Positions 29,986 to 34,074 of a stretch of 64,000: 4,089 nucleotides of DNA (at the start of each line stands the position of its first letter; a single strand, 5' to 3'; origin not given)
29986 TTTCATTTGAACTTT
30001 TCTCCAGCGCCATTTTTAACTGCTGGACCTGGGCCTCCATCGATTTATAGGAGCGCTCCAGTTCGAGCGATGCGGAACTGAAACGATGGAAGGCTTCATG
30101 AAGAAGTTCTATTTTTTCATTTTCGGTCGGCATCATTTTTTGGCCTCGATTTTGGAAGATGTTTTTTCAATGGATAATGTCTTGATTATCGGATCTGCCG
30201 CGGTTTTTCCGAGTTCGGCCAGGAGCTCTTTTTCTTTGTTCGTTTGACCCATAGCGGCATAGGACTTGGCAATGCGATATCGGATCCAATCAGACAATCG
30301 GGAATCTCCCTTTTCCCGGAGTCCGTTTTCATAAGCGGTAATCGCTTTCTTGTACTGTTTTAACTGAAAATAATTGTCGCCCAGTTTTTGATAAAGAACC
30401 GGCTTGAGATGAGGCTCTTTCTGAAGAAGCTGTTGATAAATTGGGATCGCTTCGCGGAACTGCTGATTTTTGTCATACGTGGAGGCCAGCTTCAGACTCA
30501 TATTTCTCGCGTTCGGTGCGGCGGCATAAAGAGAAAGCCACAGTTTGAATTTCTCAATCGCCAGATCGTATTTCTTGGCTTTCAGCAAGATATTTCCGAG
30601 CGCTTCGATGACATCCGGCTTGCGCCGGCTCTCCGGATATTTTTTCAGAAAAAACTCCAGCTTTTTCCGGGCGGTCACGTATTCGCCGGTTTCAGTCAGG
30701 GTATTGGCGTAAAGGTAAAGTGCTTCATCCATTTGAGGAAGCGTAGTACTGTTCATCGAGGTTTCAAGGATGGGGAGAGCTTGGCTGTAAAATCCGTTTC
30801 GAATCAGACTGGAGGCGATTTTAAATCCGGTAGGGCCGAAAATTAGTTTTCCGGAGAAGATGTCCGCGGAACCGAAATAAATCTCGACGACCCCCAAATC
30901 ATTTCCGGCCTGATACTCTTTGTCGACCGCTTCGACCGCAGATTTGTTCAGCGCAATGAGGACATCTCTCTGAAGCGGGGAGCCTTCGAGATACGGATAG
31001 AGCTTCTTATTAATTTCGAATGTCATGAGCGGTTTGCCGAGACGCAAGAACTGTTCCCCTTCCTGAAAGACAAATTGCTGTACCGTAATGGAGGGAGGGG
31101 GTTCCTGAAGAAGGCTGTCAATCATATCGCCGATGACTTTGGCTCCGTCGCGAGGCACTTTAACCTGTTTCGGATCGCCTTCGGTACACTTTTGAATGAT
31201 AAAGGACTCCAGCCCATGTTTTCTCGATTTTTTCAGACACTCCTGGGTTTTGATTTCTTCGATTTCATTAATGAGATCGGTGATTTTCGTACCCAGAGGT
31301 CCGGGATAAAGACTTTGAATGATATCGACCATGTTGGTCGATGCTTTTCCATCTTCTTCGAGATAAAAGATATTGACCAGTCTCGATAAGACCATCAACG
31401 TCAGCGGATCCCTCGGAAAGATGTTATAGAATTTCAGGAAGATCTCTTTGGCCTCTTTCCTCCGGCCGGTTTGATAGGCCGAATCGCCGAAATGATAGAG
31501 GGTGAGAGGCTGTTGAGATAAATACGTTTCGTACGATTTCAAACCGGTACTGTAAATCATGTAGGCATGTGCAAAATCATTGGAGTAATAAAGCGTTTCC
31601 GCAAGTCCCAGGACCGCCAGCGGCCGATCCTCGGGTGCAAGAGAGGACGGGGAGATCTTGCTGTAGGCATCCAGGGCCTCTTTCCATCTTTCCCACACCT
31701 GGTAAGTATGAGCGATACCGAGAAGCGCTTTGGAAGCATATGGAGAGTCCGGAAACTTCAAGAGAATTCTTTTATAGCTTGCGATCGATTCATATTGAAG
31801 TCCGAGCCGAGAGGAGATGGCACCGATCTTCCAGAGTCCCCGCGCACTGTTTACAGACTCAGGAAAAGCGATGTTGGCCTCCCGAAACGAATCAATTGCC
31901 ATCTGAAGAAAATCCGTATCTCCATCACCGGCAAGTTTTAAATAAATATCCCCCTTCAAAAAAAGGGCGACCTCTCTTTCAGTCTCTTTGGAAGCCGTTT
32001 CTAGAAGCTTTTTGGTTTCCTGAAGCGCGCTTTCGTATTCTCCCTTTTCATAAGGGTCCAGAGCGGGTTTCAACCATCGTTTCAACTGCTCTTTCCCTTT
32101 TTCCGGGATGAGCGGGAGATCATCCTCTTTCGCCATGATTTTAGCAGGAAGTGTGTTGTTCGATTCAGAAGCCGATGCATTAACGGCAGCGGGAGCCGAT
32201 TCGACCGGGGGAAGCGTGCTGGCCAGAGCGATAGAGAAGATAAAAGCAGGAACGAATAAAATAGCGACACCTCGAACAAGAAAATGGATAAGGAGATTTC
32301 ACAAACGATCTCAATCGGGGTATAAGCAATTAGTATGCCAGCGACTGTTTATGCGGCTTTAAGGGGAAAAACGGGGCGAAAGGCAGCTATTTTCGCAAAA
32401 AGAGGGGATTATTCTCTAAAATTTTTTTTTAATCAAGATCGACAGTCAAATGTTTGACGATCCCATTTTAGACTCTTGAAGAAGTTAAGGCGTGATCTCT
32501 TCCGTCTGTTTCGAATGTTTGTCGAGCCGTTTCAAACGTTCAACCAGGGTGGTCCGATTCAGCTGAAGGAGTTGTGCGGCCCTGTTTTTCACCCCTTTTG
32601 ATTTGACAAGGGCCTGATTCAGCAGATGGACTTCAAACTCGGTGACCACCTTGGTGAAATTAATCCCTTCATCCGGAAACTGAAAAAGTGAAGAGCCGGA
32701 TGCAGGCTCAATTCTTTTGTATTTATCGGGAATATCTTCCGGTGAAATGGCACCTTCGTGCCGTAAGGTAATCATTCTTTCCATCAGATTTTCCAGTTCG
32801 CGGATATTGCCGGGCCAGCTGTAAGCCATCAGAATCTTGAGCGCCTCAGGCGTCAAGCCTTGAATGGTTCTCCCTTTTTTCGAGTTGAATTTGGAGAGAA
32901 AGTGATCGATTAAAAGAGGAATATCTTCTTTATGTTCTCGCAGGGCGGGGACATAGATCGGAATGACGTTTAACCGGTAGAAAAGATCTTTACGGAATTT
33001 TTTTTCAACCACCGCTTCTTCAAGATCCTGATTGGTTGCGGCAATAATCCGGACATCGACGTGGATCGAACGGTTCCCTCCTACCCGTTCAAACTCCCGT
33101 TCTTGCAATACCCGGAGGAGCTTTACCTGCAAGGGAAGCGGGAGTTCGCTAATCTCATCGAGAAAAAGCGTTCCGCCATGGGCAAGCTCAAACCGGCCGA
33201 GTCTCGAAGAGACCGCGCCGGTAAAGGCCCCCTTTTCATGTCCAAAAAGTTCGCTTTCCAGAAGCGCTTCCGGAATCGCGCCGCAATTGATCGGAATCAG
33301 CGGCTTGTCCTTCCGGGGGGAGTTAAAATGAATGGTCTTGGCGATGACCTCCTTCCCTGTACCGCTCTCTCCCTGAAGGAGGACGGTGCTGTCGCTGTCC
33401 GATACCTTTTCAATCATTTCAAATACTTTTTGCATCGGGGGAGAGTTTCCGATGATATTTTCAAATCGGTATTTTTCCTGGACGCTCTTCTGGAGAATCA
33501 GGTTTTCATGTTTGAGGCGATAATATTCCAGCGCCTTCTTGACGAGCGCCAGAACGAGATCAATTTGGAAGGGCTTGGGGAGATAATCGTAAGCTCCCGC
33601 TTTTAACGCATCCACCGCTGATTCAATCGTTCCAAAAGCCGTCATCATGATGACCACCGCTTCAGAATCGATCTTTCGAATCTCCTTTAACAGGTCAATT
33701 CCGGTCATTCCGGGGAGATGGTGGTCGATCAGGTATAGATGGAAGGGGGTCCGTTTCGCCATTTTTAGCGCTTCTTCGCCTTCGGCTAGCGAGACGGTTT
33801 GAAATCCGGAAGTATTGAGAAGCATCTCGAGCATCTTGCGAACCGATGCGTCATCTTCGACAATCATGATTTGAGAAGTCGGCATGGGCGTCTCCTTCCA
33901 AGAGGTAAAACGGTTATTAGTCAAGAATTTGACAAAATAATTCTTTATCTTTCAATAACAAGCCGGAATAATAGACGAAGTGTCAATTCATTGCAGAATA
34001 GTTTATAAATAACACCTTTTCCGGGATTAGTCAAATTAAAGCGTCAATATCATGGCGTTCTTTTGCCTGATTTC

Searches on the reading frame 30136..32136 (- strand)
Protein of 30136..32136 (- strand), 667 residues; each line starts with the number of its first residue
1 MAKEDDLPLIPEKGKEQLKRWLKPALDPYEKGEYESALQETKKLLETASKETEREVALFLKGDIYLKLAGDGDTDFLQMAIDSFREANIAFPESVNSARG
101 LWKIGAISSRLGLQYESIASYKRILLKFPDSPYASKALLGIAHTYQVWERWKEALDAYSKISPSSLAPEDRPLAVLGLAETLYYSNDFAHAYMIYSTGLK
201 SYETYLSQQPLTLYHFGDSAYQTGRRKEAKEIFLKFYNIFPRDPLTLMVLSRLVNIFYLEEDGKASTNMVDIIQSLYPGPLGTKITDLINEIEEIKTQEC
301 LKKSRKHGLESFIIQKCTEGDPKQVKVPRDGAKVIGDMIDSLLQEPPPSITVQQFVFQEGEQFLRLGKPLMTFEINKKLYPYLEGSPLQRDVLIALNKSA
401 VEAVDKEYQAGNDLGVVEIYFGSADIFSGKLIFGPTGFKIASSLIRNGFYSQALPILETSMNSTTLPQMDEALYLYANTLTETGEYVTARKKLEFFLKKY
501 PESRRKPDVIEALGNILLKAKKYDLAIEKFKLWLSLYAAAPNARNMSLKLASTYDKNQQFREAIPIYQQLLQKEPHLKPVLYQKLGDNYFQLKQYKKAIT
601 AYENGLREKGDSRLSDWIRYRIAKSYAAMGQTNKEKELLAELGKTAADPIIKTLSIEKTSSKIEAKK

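Call 11: search_protein_families(library=pfam, proteins=[window:30136-32136:-], max_evalue=0.001)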
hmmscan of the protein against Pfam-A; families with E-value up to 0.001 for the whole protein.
window:30136-32136:- (667 aa): 16 families
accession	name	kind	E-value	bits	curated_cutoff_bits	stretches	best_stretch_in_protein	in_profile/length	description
PF13174.12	TPR_6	-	4.6e-18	65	26.3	0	471-503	1-33/33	Tetratricopeptide repeat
PF13428.12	TPR_14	-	5e-17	61.1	23.5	0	471-504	2-35/44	Tetratricopeptide repeat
PF07719.23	TPR_2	-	1.6e-16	59.4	27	1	581-607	3-29/34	Tetratricopeptide repeat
PF14559.12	TPR_19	-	5e-15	56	25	1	557-613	4-60/68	Tetratricopeptide repeat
PF13424.12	TPR_12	-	8.2e-15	55.2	30.1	0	512-571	8-72/77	Tetratricopeptide repeat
PF13432.12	TPR_16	-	1.4e-13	51.4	32.7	0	548-606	1-57/65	Tetratricopeptide repeat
PF12895.13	ANAPC3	-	7.9e-13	48.9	27.2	1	536-604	15-81/82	Anaphase-promoting complex, cyclosome, subunit 3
PF13525.12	YfiO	-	1.4e-11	45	25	0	29-138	53-130/203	Outer membrane lipoprotein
PF00515.34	TPR_1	-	1e-08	35.1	27.8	0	582-607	4-29/34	Tetratricopeptide repeat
PF13181.12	TPR_8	-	1.5e-08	34.6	25.7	0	581-606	3-28/34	Tetratricopeptide repeat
PF13176.12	TPR_7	-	1.6e-06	28.2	27.9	0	550-573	5-28/36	Tetratricopeptide repeat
PF24575.1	TPR_Slam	-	5.5e-05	24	35.2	0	527-598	28-100/104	Surface lipoprotein assembly modifier, N-terminal TPR repeats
PF25068.1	ARM_TT21_4th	-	9.8e-05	23.1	30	0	581-657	1-73/153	Tetratricopeptide repeat protein 21 forth ARM domain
PF23914.1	TPR_CcmH_CycH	-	0.00016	22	42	0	513-604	56-146/158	Cytochrome c-type biogenesis protein H TPR domain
PF13371.12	TPR_9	-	0.00028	21.3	35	0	554-622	5-72/73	Tetratricopeptide repeat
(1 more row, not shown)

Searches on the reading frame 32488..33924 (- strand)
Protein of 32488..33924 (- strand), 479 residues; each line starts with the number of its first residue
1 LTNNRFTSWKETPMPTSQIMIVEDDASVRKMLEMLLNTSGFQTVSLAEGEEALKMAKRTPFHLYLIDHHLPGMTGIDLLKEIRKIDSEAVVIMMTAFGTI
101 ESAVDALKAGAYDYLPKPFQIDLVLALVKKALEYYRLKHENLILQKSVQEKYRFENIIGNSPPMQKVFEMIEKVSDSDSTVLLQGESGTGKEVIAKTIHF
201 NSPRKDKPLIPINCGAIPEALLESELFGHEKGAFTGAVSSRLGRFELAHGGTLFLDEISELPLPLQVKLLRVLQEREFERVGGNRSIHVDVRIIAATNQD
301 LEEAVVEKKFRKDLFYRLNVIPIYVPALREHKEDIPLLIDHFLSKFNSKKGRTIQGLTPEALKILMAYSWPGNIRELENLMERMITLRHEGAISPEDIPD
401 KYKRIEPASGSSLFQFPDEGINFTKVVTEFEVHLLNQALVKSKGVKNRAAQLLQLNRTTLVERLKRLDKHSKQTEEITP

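Call 11: search_protein_families(library=pfam, proteins=[window:32488-33924:-], max_evalue=0.001)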
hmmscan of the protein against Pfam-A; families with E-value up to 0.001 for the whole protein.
window:32488-33924:- (479 aa): 7 families
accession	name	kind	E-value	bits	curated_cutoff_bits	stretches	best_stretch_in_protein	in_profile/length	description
PF00158.32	Sigma54_activat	-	9.1e-76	253.7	20.2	1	157-323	1-167/168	Sigma-54 interaction domain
PF25601.1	AAA_lid_14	-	4.7e-29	100.5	27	1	329-408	1-80/87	AAA+ ATPase lid domain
PF00072.30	Response_reg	-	1.1e-27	96.8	30.2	1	19-128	1-110/111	Response regulator receiver domain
PF14532.12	Sigma54_activ_2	-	2.8e-19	70.2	25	1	158-328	1-138/138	Sigma-54 interaction domain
PF02954.25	HTH_8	-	1e-09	38.4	22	1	428-467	3-42/42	Bacterial regulatory protein, Fis family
PF07728.20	AAA_5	-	1.1e-07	32.3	22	1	181-303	2-128/139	AAA domain (dynein-related subfamily)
PF01078.27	Mg_chelatase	-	0.00043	20.2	20.3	0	236-277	93-134/207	Magnesium chelatase, subunit ChlI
